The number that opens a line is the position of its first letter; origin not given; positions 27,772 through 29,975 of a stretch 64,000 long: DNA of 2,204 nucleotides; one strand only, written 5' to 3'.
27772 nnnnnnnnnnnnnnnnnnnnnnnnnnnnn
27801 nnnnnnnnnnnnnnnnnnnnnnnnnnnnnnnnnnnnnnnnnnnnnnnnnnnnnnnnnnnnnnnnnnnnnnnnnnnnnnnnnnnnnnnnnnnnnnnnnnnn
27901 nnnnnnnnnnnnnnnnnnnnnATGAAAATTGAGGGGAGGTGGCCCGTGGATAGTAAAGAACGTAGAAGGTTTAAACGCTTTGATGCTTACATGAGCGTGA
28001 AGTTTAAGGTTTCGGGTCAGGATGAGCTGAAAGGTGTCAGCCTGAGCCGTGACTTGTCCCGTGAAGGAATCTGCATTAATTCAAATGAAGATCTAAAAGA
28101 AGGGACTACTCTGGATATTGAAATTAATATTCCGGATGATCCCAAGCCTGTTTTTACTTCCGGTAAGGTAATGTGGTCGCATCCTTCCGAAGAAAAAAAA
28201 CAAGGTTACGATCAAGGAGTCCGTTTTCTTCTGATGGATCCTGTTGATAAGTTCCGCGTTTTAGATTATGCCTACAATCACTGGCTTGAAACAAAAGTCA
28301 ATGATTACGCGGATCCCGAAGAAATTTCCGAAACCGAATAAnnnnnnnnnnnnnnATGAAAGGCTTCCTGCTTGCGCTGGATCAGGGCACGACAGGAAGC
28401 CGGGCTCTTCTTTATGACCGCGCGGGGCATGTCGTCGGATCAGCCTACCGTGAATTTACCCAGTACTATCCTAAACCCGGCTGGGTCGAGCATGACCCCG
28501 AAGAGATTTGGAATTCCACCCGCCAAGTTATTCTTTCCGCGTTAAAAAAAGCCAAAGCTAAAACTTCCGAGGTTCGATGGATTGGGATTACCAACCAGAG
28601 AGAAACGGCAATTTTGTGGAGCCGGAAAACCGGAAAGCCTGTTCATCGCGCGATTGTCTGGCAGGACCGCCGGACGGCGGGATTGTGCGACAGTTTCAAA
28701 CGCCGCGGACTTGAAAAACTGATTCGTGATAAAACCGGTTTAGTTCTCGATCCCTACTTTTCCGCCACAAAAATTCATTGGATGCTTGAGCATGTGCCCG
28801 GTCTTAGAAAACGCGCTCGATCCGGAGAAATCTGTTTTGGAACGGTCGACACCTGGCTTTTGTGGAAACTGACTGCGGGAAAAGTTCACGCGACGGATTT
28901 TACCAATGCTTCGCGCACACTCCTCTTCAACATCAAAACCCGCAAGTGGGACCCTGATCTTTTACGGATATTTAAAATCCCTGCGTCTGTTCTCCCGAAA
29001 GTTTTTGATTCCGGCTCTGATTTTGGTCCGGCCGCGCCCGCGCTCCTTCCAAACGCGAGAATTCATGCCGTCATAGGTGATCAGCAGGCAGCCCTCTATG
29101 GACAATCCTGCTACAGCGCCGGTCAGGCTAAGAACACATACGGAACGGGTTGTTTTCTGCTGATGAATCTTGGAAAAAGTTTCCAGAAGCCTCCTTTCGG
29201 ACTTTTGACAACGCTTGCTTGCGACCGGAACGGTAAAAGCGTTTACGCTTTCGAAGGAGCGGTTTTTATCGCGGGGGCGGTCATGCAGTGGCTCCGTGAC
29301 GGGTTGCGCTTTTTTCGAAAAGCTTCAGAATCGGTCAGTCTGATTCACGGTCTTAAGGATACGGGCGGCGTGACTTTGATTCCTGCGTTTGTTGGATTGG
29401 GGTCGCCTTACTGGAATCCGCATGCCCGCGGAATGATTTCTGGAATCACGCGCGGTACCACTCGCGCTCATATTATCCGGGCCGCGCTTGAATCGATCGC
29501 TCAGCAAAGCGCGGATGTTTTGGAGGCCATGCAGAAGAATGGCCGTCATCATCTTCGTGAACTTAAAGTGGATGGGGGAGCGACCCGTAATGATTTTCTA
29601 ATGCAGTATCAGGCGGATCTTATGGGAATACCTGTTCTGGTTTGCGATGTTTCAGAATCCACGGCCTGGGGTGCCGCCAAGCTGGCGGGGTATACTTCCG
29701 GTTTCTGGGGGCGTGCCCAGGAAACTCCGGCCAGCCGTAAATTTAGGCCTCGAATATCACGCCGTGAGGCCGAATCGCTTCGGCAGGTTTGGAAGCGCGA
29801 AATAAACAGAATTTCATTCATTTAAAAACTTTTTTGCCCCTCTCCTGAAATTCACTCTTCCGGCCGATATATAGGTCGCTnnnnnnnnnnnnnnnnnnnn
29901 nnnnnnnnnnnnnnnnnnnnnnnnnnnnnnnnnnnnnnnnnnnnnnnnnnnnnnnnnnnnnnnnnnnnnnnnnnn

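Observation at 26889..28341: Compact c-di-GMP effector cluster: PilZ - YajQ - PilZ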

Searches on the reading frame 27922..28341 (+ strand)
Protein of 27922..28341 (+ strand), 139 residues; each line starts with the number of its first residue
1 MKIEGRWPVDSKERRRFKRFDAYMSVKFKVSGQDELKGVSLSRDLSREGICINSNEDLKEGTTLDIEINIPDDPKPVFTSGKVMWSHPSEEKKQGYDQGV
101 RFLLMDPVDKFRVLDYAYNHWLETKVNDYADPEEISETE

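Call 3: search_protein_families(library=pfam, proteins=[window:27922-28341:+], max_evalue=1)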
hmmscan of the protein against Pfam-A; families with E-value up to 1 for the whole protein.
window:27922-28341:+ (139 aa): 2 families
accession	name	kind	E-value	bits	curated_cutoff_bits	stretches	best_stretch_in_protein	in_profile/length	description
PF07238.19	PilZ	-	1.4e-14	54.7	22.5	1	13-114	1-97/102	PilZ domain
PF16807.11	Phage_tail_terminator_4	-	0.16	12.3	27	1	50-92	10-52/142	Putative tail termination protein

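Call 4: search_protein_families(library=ncbifam, proteins=[window:27922-28341:+], max_evalue=1)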
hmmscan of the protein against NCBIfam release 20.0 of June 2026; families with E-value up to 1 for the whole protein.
window:27922-28341:+ (139 aa): 1 family
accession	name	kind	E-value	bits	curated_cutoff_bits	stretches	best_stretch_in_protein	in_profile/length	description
TIGR02266.1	gmx_TIGR02266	paralog_domain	2.4e-11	43.6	68.7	1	40-112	19-90/96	TIGR02266 family protein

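Call 23: find_homologous_proteins(query=window:27946-28341:+, max_evalue=0.001)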
Query window:27946-28341:+ (131 aa): 447 proteins with E <= 0.001 among 455 candidates; the best 120 are listed.
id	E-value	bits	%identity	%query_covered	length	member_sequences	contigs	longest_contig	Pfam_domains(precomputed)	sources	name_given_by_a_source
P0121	9.4e-83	293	100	100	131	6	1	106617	PF07238.20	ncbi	-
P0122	9.3e-72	257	87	97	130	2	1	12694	PF07238.20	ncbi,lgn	-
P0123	7.2e-71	254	88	98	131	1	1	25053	PF07238.20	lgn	-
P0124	1.8e-69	250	85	98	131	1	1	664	PF07238.20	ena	-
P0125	2.9e-69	249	82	97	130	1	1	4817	PF07238.20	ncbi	-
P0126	5.9e-69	248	81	97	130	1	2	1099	PF07238.20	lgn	-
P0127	3.4e-67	242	86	98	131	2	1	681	PF07238.20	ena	-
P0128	5.4e-67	242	82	98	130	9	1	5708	PF07238.20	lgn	-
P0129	1.0e-66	241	83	97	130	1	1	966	PF07238.20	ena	-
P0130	5.1e-66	239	81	98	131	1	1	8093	PF07238.20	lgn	-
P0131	3.0e-65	236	79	98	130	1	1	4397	PF07238.20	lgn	-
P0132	6.9e-65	235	76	100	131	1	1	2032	PF07238.20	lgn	-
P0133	7.1e-65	235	79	96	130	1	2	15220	PF07238.20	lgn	-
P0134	1.3e-64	234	79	97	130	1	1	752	PF07238.20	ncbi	-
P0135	1.9e-64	234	79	96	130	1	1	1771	PF07238.20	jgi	jgi:c-di-GMP-binding flagellar brake protein YcgR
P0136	2.8e-64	233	78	96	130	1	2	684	PF07238.20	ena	-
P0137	1.4e-63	231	76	97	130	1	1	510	PF07238.20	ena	-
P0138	1.7e-63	230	77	96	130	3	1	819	PF07238.20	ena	-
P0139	1.7e-63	230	77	98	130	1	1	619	PF07238.20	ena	-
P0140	2.1e-63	230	79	97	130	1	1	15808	PF07238.20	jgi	jgi:c-di-GMP-binding flagellar brake protein YcgR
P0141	3.3e-63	230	78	97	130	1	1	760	PF07238.20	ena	-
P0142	4.4e-63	229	79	96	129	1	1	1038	PF07238.20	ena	-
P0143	7.9e-63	228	75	99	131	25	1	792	PF07238.20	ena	-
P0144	1.0e-62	228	76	97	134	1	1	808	PF07238.20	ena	-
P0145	1.2e-62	228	78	97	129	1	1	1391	PF07238.20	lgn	-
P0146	1.8e-62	227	80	97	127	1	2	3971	PF07238.20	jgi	jgi:c-di-GMP-binding flagellar brake protein YcgR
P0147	3.0e-62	226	77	97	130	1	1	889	PF07238.20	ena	-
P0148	3.2e-62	226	78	96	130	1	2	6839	PF07238.20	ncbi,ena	-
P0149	3.4e-62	226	78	97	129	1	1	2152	PF07238.20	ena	-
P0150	4.3e-62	226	78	96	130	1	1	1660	PF07238.20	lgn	-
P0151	5.1e-62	226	78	98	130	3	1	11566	PF07238.20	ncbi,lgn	-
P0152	5.6e-62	226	77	97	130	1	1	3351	PF07238.20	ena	-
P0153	6.8e-62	225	79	96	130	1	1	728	PF07238.20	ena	-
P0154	7.9e-62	225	77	97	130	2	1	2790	PF07238.20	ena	-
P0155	1.2e-61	225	76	97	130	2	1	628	PF07238.20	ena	-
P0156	1.2e-61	224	75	96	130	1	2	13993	PF07238.20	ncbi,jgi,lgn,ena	-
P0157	1.9e-61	224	74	98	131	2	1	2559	PF07238.20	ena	-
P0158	2.0e-61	224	77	96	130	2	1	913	PF07238.20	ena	-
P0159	2.1e-61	224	75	99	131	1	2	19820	PF07238.20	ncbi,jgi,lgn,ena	-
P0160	2.3e-61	224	76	96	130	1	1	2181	PF07238.20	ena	-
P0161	2.8e-61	223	76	97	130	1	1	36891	PF07238.20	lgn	-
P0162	2.9e-61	223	76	97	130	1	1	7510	PF07238.20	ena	-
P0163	3.5e-61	223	76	97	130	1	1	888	PF07238.20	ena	-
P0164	3.8e-61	223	77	97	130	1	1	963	PF07238.20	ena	-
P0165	4.7e-61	223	76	97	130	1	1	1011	PF07238.20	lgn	-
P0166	4.8e-61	223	74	98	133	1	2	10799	PF07238.20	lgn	-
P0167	5.3e-61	222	75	97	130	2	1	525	PF07238.20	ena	-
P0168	5.5e-61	222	77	97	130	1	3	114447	PF07238.20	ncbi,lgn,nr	ncbi:MAG: PilZ domain-containing protein [Candidatus Omnitrophica bacterium]|nr:PilZ domain-containi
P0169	7.9e-61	222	73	98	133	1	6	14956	PF07238.20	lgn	-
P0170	8.4e-61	222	77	97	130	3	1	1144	PF07238.20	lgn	-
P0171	1.3e-60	221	76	97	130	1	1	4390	PF07238.20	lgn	-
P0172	1.3e-60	221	79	97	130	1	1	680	PF07238.20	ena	-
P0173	1.7e-60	221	76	97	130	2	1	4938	PF07238.20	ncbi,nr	ncbi:MAG TPA: PilZ domain-containing protein [bacterium]|nr:PilZ domain-containing protein [bacteriu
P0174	1.7e-60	221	75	99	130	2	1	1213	PF07238.20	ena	-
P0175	1.8e-60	221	77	97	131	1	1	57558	PF07238.20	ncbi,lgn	-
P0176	1.9e-60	221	77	96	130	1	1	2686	PF07238.20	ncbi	-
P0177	2.2e-60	220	75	97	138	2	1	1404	PF07238.20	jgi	-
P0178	2.2e-60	220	77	97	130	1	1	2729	PF07238.20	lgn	-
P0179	2.4e-60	220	74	98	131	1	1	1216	PF07238.20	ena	-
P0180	2.6e-60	220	75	96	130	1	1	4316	PF07238.20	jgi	jgi:c-di-GMP-binding flagellar brake protein YcgR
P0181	3.0e-60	220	78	97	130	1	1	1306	PF07238.20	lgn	-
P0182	3.3e-60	220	78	96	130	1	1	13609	PF07238.20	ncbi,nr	ncbi:MAG: PilZ domain-containing protein [Candidatus Omnitrophica bacterium]|nr:PilZ domain-containi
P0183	4.5e-60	219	74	98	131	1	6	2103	PF07238.20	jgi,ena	-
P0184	5.8e-60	219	74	97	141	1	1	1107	PF07238.20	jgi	jgi:c-di-GMP-binding flagellar brake protein YcgR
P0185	5.9e-60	219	74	96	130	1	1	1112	PF07238.20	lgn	-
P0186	6.5e-60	219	74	97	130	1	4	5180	PF07238.20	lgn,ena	-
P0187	7.5e-60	219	76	97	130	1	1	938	PF07238.20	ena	-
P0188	7.5e-60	219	76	97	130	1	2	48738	PF07238.20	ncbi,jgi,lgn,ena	-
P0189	9.0e-60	218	76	96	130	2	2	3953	PF07238.20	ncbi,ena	-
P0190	1.0e-59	218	73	98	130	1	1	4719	PF07238.20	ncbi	-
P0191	1.2e-59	218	77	95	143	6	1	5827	PF07238.20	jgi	jgi:c-di-GMP-binding flagellar brake protein YcgR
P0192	1.2e-59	218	75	96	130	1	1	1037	PF07238.20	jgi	jgi:hypothetical protein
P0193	1.5e-59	218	75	97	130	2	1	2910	PF07238.20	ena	-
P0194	1.6e-59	218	76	97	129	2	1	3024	PF07238.20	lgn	-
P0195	1.8e-59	217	71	100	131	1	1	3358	PF07238.20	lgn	-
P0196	1.8e-59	217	75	97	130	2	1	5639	PF07238.20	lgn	-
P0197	1.8e-59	217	76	96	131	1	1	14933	PF07238.20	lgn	-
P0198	1.8e-59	217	75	98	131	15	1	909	PF07238.20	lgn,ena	-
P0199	1.9e-59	217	73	97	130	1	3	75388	PF07238.20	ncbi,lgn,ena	-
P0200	2.0e-59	217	73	98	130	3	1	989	PF07238.20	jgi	jgi:c-di-GMP-binding flagellar brake protein YcgR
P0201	2.0e-59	217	76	97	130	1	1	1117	PF07238.20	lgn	-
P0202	2.0e-59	217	75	97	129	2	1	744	PF07238.20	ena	-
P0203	2.3e-59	217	75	96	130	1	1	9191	PF07238.20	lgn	-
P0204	2.4e-59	217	75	97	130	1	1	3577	PF07238.20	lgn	-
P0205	2.4e-59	217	75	98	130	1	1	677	PF07238.20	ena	-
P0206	3.7e-59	216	76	98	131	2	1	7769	PF07238.20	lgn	-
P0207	3.7e-59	216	75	97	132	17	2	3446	PF07238.20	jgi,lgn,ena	-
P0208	3.8e-59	216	71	98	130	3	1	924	PF07238.20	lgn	-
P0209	4.3e-59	216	74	98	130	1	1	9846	PF07238.20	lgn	-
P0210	4.8e-59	216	74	97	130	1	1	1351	PF07238.20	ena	-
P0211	4.9e-59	216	73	96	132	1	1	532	PF07238.20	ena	-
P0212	5.6e-59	216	74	98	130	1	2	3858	PF07238.20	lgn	-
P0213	5.6e-59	216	73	96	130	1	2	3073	PF07238.20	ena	-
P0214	5.7e-59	216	75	96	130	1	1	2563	PF07238.20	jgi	-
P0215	5.7e-59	216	75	97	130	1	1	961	PF07238.20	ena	-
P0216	6.1e-59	216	76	97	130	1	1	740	PF07238.20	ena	-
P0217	6.5e-59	216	73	98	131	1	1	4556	PF07238.20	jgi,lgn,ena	-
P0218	6.9e-59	216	73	98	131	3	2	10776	PF07238.20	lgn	-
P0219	7.6e-59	215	73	96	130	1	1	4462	PF07238.20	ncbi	-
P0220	7.7e-59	215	73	95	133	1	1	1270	PF07238.20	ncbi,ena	-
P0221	7.7e-59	215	77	95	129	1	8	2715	PF07238.20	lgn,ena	-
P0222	7.8e-59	215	73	96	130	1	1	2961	PF07238.20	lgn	-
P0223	1.1e-58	215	76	95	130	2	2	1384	PF07238.20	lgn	-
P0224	1.1e-58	215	75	96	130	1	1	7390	PF07238.20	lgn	-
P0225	1.1e-58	215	76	97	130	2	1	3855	PF07238.20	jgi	jgi:c-di-GMP-binding flagellar brake protein YcgR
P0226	1.2e-58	215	74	96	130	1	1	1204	PF07238.20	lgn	-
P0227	1.4e-58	215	72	96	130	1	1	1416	PF07238.20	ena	-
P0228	1.5e-58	214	74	97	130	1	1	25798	PF07238.20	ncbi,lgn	-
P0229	1.6e-58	214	74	96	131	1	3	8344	PF07238.20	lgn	-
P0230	1.8e-58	214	72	96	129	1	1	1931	PF07238.20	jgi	jgi:hypothetical protein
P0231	1.8e-58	214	75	95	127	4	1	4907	PF07238.20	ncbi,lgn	-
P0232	1.9e-58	214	72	97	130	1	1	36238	PF07238.20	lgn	-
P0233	2.1e-58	214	75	95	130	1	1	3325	PF07238.20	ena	-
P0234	2.2e-58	214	71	98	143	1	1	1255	PF07238.20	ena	-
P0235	2.3e-58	214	72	96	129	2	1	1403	PF07238.20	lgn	-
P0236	2.3e-58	214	74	95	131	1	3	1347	PF07238.20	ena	-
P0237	2.8e-58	214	72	97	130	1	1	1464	PF07238.20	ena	-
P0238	2.9e-58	214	72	96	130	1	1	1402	PF07238.20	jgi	-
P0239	2.9e-58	214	76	95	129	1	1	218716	PF07238.20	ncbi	-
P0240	3.4e-58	213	75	96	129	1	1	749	PF07238.20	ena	-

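Call 51: predict_structure(alignment_id=A4)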
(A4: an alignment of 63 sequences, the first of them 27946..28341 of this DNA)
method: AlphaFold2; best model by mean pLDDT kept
length: 131 residues; sequences in the alignment: 63
mean_pLDDT: 74.1   pTM: 0.64
mean pLDDT of the five models: 74.1, 73.4, 68.5, 63.5, 57.9
residues with pLDDT >= 90: 22; 70-90: 66; 50-70: 20; < 50: 23
segments of 3 or more residues with pLDDT < 50: 1-13, 121-124, 126-131
pLDDT, mean of each block of 10 residues (from residue 1): 43 68 79 68 85 91 87 91 72 88 84 66 46 34
secondary structure, 60 per line:
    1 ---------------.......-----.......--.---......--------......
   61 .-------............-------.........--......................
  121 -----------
elements in order: E16-22 E28-34 E41-46 E55-61 E69-80 E88-96 H99-120

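Call 55: fold_search(model_id=the predicted structure, library=pdb)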
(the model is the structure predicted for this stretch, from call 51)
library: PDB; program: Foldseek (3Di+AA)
matches with E <= 10: 590; with E <= 0.001: 3
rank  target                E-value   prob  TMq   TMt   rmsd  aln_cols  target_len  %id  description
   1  5vx6_A                1.0e-04  1.00  0.64  0.42  10.8       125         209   20  Structure of Bacillus subtilis Inhibitor of motility (MotI/DgrA) (released 2017-11-22)
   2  5vx6_B                2.2e-04  1.00  0.62  0.41   8.5       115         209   22  Structure of Bacillus subtilis Inhibitor of motility (MotI/DgrA) (released 2017-11-22)
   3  2gjg                  9.2e-04  1.00  0.67  0.38   2.8       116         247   15  CRYSTAL STRUCTURE OF A PILZ-CONTAINING PROTEIN (PP4397) FROM PSEUDOMONAS PUTIDA KT2440 AT 2.25 A RESOLUTION (released 2006-04-25)
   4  5y6g                  1.8e-03  1.00  0.58  0.58   9.5       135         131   17  PilZ domain with c-di-GMP of YcgR from Escherichia coli (released 2018-07-18)
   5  7mie                  2.0e-03  1.00  0.50  0.29   5.1       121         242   12  Crystal structure of the Borreliella burgdorferi PlzA protein in complex with c-di-GMP (released 2021-06-30)
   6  4i86_A                2.5e-03  1.00  0.51  0.64   3.5        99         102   12  Crystal structure of PilZ domain of CeSA from cellulose synthesizing bacterium (released 2013-04-03)
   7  5ked_B                3.8e-03  1.00  0.62  0.38  10.9       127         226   14  Structure of the 2.65 Angstrom P2(1) crystal of K. pneumonia MrkH (released 2016-08-17)
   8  4rt1_A                4.1e-03  1.00  0.57  0.67   7.1       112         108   17  Structure of the Alg44 PilZ domain (R95A mutant) from Pseudomonas aeruginosa PAO1 in complex with c-di-GMP (released 2015-04-08)
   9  4rt1_B                4.3e-03  1.00  0.58  0.68   7.1       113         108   17  Structure of the Alg44 PilZ domain (R95A mutant) from Pseudomonas aeruginosa PAO1 in complex with c-di-GMP (released 2015-04-08)
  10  5ked_A                4.5e-03  1.00  0.61  0.37   8.5       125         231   16  Structure of the 2.65 Angstrom P2(1) crystal of K. pneumonia MrkH (released 2016-08-17)
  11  4i86_B                5.3e-03  1.00  0.51  0.66   3.8       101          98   12  Crystal structure of PilZ domain of CeSA from cellulose synthesizing bacterium (released 2013-04-03)
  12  4rt0_C                5.3e-03  1.00  0.55  0.66   7.1       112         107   17  Structure of the Alg44 PilZ domain from Pseudomonas aeruginosa PAO1 in complex with c-di-GMP (released 2015-04-08)
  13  4xrn_D                5.6e-03  1.00  0.55  0.66   9.6       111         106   14  Pilz domain with c-di-gmp of a protein from Pseudomonas aeruginosa (released 2016-02-03)
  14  4xrn_C                6.3e-03  1.00  0.58  0.68   7.1       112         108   17  Pilz domain with c-di-gmp of a protein from Pseudomonas aeruginosa (released 2016-02-03)
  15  4rt0_B                6.3e-03  1.00  0.47  0.56   8.0       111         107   15  Structure of the Alg44 PilZ domain from Pseudomonas aeruginosa PAO1 in complex with c-di-GMP (released 2015-04-08)
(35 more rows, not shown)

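Call 65: search_protein_representatives(alignment_id=A4)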
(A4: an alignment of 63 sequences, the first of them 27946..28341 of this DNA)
Query: 63 sequences, 130 profile positions. Proteins with E-value up to 0.001 (for the whole library): 3084; up to 1e-10: 270; up to 1e-30: 3. The best 150 are listed.
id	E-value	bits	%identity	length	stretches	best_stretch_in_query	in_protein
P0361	2.6e-56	205.3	-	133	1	2-129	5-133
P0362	4.5e-36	139.8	-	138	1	3-124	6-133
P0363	1.5e-31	125.2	-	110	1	1-84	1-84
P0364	1.8e-29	118.5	-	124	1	2-120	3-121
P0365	1.4e-28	115.6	-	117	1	3-116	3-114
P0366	2.3e-25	105.2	-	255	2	3-110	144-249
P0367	3.3e-25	104.7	-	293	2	4-114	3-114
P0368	2.3e-24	102.0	-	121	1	3-116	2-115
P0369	8.9e-24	100.1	-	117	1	3-116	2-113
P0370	2.0e-23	98.9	-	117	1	4-115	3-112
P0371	2.3e-23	98.7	-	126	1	4-118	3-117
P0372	2.4e-23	98.6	-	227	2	3-110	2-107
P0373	5.0e-23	97.6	-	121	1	4-116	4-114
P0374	1.2e-22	96.4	-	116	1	4-114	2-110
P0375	1.2e-22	96.4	-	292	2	2-108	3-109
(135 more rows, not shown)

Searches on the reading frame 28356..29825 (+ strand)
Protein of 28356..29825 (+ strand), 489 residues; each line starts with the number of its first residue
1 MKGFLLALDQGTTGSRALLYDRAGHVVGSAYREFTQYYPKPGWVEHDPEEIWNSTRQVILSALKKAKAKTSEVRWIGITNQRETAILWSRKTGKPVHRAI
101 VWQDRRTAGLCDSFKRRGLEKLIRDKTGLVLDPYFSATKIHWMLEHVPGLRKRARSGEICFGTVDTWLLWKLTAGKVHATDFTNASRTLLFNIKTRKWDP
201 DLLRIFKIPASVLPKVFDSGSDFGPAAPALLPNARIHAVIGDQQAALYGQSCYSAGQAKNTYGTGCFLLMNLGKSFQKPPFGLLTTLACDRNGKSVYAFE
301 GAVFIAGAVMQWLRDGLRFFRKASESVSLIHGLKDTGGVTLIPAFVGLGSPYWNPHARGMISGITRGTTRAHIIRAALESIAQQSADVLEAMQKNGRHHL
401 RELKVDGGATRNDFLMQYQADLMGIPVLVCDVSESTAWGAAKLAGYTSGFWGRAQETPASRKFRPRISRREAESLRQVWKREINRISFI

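Call 3: search_protein_families(library=pfam, proteins=[window:28356-29825:+], max_evalue=1)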
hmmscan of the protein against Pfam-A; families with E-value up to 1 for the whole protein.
window:28356-29825:+ (489 aa): 3 families
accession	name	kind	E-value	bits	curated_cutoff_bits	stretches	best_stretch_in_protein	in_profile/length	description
PF00370.27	FGGY_N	-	3e-71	240.3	28.8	1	5-247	2-243/245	FGGY family of carbohydrate kinases, N-terminal domain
PF02782.22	FGGY_C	-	2.4e-43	148.6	27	1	259-447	2-197/198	FGGY family of carbohydrate kinases, C-terminal domain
PF01869.26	BcrAD_BadFG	-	0.24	11.3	31.5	0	8-76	3-65/271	BadF/BadG/BcrA/BcrD ATPase family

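Call 4: search_protein_families(library=ncbifam, proteins=[window:28356-29825:+], max_evalue=1)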
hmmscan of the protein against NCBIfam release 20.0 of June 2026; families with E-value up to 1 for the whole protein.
window:28356-29825:+ (489 aa): 13 families
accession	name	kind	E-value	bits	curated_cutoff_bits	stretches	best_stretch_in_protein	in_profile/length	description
NF000756.0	PRK00047.1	subfamily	2.5e-202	672.7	498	1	2-485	4-493/502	glycerol kinase GlpK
TIGR01311.1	glycerol_kin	equivalog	1.6e-193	643.5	590.35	1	4-485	2-492/496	glycerol kinase GlpK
TIGR01312.1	XylB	equivalog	2.6e-59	201.1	380.25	1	7-451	2-441/481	xylulokinase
NF008187.0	PRK10939.1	equivalog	3.8e-34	118.2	528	1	3-460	4-471/521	autoinducer-2 kinase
TIGR01314.1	gntK_FGGY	equivalog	1.3e-32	113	648.55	1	4-449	1-451/505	gluconokinase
NF011601.0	PRK15027.1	equivalog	2.8e-30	105.2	912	1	6-444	3-432/484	xylulokinase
TIGR02628.1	fuculo_kin_coli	equivalog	1.4e-28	100.1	470.9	1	5-460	3-454/465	L-fuculokinase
TIGR01315.1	5C_CHO_kinase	subfamily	8.3e-24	84.2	408.7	2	309-449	354-493/541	FGGY family pentulose kinase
TIGR02627.1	rhamnulo_kin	equivalog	4.9e-18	64.9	527.95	2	44-228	37-216/454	rhamnulokinase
NF007925.0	PRK10640.1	equivalog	2.7e-17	62.4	639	2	8-225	9-219/489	rhamnulokinase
NF003154.0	PRK04123.1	equivalog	6.1e-15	54.9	428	2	347-453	391-497/554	ribulokinase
TIGR01234.1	L-ribulokinase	equivalog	2.7e-08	33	583.25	1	344-449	381-486/536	ribulokinase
NF001937.0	PRK00714.1-4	equivalog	0.056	13.1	139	1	80-177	16-109/161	RNA pyrophosphohydrolase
